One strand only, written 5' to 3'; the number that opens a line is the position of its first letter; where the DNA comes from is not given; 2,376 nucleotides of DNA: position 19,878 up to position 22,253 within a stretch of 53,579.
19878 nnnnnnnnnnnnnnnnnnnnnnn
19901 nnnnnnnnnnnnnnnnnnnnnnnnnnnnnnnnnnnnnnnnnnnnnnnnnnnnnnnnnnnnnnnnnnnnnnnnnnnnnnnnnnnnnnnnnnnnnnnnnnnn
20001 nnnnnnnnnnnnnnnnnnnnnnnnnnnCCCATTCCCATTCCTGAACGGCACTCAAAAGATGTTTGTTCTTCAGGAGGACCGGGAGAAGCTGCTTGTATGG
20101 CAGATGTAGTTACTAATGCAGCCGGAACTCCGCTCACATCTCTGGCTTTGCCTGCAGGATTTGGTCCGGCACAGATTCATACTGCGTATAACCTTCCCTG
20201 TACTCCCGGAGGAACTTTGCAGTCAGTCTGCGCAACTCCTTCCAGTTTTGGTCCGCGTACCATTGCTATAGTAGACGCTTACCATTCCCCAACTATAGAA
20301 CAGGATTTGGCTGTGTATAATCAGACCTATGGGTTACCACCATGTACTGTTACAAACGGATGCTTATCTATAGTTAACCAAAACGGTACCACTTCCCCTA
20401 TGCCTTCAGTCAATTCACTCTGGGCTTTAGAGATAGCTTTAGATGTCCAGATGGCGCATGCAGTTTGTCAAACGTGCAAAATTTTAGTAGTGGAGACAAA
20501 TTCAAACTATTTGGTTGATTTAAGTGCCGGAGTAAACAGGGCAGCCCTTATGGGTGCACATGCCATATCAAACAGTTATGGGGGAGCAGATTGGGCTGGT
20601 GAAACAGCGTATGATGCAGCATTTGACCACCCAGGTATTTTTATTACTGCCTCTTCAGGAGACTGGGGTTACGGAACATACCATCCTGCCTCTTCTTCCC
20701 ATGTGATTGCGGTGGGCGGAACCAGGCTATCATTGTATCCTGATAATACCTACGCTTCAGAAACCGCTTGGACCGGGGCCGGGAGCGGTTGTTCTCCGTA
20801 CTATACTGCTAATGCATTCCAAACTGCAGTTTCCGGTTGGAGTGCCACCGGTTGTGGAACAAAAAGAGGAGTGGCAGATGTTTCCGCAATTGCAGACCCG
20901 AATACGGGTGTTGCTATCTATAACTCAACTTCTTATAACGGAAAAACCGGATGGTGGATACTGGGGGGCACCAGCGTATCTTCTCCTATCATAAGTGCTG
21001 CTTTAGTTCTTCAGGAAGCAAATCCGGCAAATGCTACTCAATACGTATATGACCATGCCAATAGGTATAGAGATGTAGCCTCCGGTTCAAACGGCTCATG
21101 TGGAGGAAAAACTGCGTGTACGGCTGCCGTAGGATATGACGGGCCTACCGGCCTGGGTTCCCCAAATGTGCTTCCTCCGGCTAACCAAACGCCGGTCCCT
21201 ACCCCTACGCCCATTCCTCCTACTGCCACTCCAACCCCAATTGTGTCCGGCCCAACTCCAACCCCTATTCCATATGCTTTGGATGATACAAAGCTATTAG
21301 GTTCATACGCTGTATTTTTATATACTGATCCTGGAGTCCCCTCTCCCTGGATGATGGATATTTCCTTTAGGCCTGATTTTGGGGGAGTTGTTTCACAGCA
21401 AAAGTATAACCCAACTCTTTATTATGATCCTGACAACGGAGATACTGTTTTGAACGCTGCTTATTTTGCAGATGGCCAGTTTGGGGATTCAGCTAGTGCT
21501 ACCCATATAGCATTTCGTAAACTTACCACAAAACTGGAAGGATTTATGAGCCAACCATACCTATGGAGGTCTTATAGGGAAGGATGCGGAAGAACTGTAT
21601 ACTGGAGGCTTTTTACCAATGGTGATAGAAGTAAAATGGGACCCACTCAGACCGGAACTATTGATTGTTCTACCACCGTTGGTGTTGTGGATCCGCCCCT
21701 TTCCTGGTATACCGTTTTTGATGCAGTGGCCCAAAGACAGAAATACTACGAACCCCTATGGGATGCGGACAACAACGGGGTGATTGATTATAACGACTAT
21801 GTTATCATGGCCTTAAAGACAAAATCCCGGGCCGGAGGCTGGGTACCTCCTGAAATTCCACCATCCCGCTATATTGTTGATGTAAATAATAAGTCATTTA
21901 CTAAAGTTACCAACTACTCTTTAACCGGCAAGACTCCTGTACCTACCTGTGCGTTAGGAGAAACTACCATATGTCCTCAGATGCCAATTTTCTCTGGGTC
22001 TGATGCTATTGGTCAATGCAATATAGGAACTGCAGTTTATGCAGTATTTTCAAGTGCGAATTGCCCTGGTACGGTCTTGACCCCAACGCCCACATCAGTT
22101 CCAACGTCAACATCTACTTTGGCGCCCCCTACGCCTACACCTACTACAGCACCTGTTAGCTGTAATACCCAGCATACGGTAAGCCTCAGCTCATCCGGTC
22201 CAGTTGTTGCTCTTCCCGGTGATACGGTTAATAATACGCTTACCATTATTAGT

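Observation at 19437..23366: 1309-aa type IV pilin-like protein fused to a sedolisin protease and adhesion-type modules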

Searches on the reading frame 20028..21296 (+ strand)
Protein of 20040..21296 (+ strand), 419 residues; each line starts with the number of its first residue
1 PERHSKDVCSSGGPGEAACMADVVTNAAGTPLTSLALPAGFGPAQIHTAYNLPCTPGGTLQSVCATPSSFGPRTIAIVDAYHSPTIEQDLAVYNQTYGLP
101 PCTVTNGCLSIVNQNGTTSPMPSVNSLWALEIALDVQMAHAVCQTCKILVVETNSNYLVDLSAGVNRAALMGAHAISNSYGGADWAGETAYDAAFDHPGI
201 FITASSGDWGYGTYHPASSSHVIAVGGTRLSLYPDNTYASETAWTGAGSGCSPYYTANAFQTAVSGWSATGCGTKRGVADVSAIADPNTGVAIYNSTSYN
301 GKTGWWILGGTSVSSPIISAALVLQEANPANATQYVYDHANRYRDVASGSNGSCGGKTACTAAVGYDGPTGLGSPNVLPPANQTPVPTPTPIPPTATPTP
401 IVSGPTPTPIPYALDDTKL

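Call 6: search_solved_structures(query=window:20028-21173:+, max_evalue=10, show_alignments=3)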
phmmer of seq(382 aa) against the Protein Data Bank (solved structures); distinct sequences matched with E-value up to 10: 0.

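Call 7: search_protein_families(library=pfam, proteins=[window:20028-21173:+], max_evalue=10)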
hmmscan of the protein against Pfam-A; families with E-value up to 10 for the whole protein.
seq(382 aa): 0 families
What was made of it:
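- On Sedolisin family S53: The single sequence gives no hit (calls 6, 7).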

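Call 8: find_homologous_proteins(query=window:20040-21296:+)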
Query window:20040-21296:+ (419 aa): 7868 proteins with E <= 0.001 among 8000 candidates; the best 120 are listed.
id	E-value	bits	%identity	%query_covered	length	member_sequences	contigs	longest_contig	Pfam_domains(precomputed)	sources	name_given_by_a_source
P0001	8.7e-149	514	57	100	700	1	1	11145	-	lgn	-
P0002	2.0e-144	500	57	90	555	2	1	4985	PF17957.8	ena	-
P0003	3.6e-143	496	58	90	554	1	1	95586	PF17957.8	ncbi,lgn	-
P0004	4.8e-142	492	59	88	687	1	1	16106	PF07691.18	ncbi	-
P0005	5.5e-142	492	57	90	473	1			-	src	-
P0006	1.1e-139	484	58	90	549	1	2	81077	PF17957.8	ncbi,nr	ncbi:MAG TPA: Ig-like domain-containing protein [Patescibacteria group bacterium]|nr:Ig-like domain-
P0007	5.3e-138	479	57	89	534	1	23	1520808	-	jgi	jgi:hypothetical protein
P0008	5.7e-137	475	58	90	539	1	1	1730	PF17957.8,PF00082.28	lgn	-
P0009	2.6e-136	473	56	90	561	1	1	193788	PF17957.8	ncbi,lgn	-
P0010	1.5e-135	471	57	90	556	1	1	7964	PF17957.8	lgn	-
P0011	5.4e-135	469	56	90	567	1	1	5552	PF17957.8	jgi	jgi:hypothetical protein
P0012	3.8e-134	466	57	90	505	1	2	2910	-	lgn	-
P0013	5.5e-134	466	56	88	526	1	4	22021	PF17957.8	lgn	-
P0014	2.0e-133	464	55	93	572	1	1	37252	PF17957.8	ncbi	-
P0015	2.9e-133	463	57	89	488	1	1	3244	-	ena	-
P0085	2.8e-108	381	63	63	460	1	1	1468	PF07963.18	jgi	jgi:prepilin-type N-terminal cleavage/methylation domain-containing protein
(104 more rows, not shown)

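Call 12: search_solved_structures(query=A1, max_evalue=1, show_alignments=2)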
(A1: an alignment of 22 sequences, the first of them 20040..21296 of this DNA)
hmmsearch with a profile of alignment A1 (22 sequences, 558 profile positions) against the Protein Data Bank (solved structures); distinct sequences matched with E-value up to 1: 44.
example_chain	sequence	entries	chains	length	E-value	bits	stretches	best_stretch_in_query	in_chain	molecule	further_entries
1t1g_A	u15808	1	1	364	2.4e-26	95.8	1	77-426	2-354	kumamolisin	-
1gt9_1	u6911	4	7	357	4.5e-26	94.9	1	78-424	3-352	KUMAMOLYSIN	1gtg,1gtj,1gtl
1t1i_A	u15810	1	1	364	4.7e-26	94.8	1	78-426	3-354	kumamolisin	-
1t1e_A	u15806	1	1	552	5.9e-26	94.5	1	73-426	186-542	kumamolisin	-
1sio_A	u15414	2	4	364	1e-25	93.7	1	77-426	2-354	kumamolisin-As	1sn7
1zvj_A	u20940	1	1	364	1.3e-24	90.1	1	77-426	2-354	kumamolisin-As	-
1siu_A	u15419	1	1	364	5.4e-24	88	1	77-426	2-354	kumamolisin-As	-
4ne7_A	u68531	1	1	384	8.2e-24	87.4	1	77-429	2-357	Kumamolisin-As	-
1zvk_A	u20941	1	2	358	2.1e-22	82.7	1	77-423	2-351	kumamolisin-As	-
6m8w_A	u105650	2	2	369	3.6e-21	78.7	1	110-420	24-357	SEDOLISIN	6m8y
6m9c_A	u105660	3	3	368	4e-21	78.5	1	110-420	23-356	SEDOLISIN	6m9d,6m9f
1nlu_A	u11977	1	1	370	4.4e-21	78.4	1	110-420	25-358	SEDOLISIN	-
1ga1_A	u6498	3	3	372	5e-21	78.2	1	110-420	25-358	SERINE-CARBOXYL PROTEINASE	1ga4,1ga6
4h6w_A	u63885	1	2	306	6.9e-06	28.2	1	184-266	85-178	N-terminal cyanobactin protease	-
4h6v_A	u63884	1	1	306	5.3e-05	25.3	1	197-266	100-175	Subtilisin-like protein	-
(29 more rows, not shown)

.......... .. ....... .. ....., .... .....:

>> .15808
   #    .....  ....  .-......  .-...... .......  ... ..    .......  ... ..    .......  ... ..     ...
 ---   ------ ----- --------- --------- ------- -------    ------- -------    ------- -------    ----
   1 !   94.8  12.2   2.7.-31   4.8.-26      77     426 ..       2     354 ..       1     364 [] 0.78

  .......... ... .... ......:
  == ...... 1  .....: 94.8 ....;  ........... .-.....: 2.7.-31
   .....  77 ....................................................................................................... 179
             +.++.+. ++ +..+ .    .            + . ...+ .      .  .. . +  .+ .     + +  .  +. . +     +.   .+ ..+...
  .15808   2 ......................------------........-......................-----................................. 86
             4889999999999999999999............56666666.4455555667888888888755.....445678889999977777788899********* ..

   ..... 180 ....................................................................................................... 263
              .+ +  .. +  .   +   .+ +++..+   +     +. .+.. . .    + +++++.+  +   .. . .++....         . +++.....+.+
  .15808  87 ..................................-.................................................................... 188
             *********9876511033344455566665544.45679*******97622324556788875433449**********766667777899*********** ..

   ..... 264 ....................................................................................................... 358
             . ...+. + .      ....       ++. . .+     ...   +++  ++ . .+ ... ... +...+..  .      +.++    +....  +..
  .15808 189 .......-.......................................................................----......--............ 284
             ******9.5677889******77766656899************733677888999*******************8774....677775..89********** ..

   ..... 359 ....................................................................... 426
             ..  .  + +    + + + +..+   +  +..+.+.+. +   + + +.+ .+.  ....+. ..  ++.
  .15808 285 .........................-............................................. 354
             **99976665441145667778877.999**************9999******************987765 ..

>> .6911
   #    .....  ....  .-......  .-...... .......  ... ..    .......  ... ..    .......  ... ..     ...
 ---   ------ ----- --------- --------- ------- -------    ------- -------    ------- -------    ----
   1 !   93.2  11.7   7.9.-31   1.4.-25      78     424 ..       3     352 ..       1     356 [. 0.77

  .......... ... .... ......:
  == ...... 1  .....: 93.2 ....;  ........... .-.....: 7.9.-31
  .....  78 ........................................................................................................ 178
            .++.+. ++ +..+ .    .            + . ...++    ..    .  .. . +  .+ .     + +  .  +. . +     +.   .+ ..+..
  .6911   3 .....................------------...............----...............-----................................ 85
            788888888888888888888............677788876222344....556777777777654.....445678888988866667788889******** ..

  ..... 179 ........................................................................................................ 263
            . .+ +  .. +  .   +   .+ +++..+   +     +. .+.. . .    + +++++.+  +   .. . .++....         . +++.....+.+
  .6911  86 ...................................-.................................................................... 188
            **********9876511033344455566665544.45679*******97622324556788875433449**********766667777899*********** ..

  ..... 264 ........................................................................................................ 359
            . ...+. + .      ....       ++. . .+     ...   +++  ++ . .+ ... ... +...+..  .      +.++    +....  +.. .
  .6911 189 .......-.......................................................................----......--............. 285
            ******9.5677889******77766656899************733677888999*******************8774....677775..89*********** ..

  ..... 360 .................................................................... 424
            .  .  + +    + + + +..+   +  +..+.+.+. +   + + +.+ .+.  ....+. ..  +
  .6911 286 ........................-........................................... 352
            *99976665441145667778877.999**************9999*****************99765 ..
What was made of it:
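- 20028..21191 (+): S53 (sedolisin/kumamolisin-type) peptidase domain, residues ~198-585, without a prodomain. Catalytic residues are Glu332 (20430-20432), Asp336 (20442-20444), oxyanion Asp409 (20661-20663) and Ser513 (20973-20975). Profile vs PDB: kumamolisin E=2.4e-26 over the full mature domain, catalytic residues aligned (call 12).
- On Sedolisin family S53: Glu332, Asp336, Asp409 and Ser513 align to kumamolisin Glu78, Asp82, Asp164 and Ser278 (call 12; kumamolisin numbering from established knowledge). The match to pro-kumamolisin 1t1e starts at chain residue 186, after the prodomain (call 12).
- S53 identity: profile E=2.4e-26 to kumamolisin over the whole mature domain (call 12).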

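Call 20: find_encoding_contigs(protein=P0001, flank=6000, max_places=3)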
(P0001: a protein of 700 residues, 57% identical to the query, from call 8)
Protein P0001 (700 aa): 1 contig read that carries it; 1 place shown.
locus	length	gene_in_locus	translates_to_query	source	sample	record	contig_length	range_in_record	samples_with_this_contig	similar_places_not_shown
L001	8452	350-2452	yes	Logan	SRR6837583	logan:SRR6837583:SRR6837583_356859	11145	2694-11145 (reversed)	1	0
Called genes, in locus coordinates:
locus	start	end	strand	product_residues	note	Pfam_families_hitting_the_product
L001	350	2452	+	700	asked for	-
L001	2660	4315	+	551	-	-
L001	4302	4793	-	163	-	PF13620:CarboxypepD_reg, PF17210:SdrD_B (weak)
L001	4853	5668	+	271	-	PF13175:AAA_15 (faint), PF00005:ABC_tran, PF13304:AAA_21 (faint)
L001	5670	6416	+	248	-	PF01061:ABC2_membrane, PF12698:ABC2_membrane_3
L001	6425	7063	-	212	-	PF05724:TPMT, PF01209:Ubie_methyltran (weak), PF05175:MTS (weak), PF13489:Methyltransf_23, PF13847:Methyltransf_31, PF08241:Methyltransf_11, PF08242:Methyltransf_12, PF13649:Methyltransf_25, +1 more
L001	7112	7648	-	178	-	PF13828:DUF4190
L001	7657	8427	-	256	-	PF00248:Aldo_ket_red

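Call 21: find_encoding_contigs(protein=P0085, flank=3000, max_places=3)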
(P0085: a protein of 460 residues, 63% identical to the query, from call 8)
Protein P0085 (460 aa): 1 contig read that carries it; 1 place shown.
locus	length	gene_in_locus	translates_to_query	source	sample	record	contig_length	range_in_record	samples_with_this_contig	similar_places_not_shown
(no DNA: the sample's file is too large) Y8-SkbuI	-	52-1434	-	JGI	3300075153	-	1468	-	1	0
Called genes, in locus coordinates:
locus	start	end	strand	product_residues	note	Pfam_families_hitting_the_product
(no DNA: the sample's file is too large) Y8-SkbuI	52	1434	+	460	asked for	PF07963:N_methyl (weak)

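Call 88: find_encoding_contigs(protein=P0006, flank=4000, max_places=2)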
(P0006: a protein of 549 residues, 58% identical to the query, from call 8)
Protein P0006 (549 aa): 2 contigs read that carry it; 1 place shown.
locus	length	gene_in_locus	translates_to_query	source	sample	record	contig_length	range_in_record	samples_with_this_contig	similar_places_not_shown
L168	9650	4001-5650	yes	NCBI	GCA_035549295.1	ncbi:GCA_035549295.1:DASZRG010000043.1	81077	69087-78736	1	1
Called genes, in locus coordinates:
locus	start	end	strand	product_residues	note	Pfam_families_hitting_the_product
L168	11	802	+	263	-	-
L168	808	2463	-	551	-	PF00753:Lactamase_B (weak), PF22505:RNase_J_b_CASP, PF17770:RNase_J_C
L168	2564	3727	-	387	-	PF00004:AAA, PF07728:AAA_5, PF22667:Lon_lid (weak)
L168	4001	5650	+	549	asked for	PF17957:Big_7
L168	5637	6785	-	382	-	PF09594:GT87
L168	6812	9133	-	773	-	PF01138:RNase_PH, PF03725:RNase_PH_C (weak), PF01138:RNase_PH, PF00013:KH_1, PF00575:S1, PF23459:S1_RRP5 (weak)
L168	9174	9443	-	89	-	PF00312:Ribosomal_S15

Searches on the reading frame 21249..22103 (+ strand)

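Call 7: search_protein_families(library=pfam, proteins=[window:21249-22103:+], max_evalue=10)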
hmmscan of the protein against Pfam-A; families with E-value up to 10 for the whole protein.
seq(285 aa): 1 family
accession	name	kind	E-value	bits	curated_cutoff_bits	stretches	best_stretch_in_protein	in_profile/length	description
PF00036.39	EF-hand_1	-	0.16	12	25.4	1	171-187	9-25/29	EF hand domain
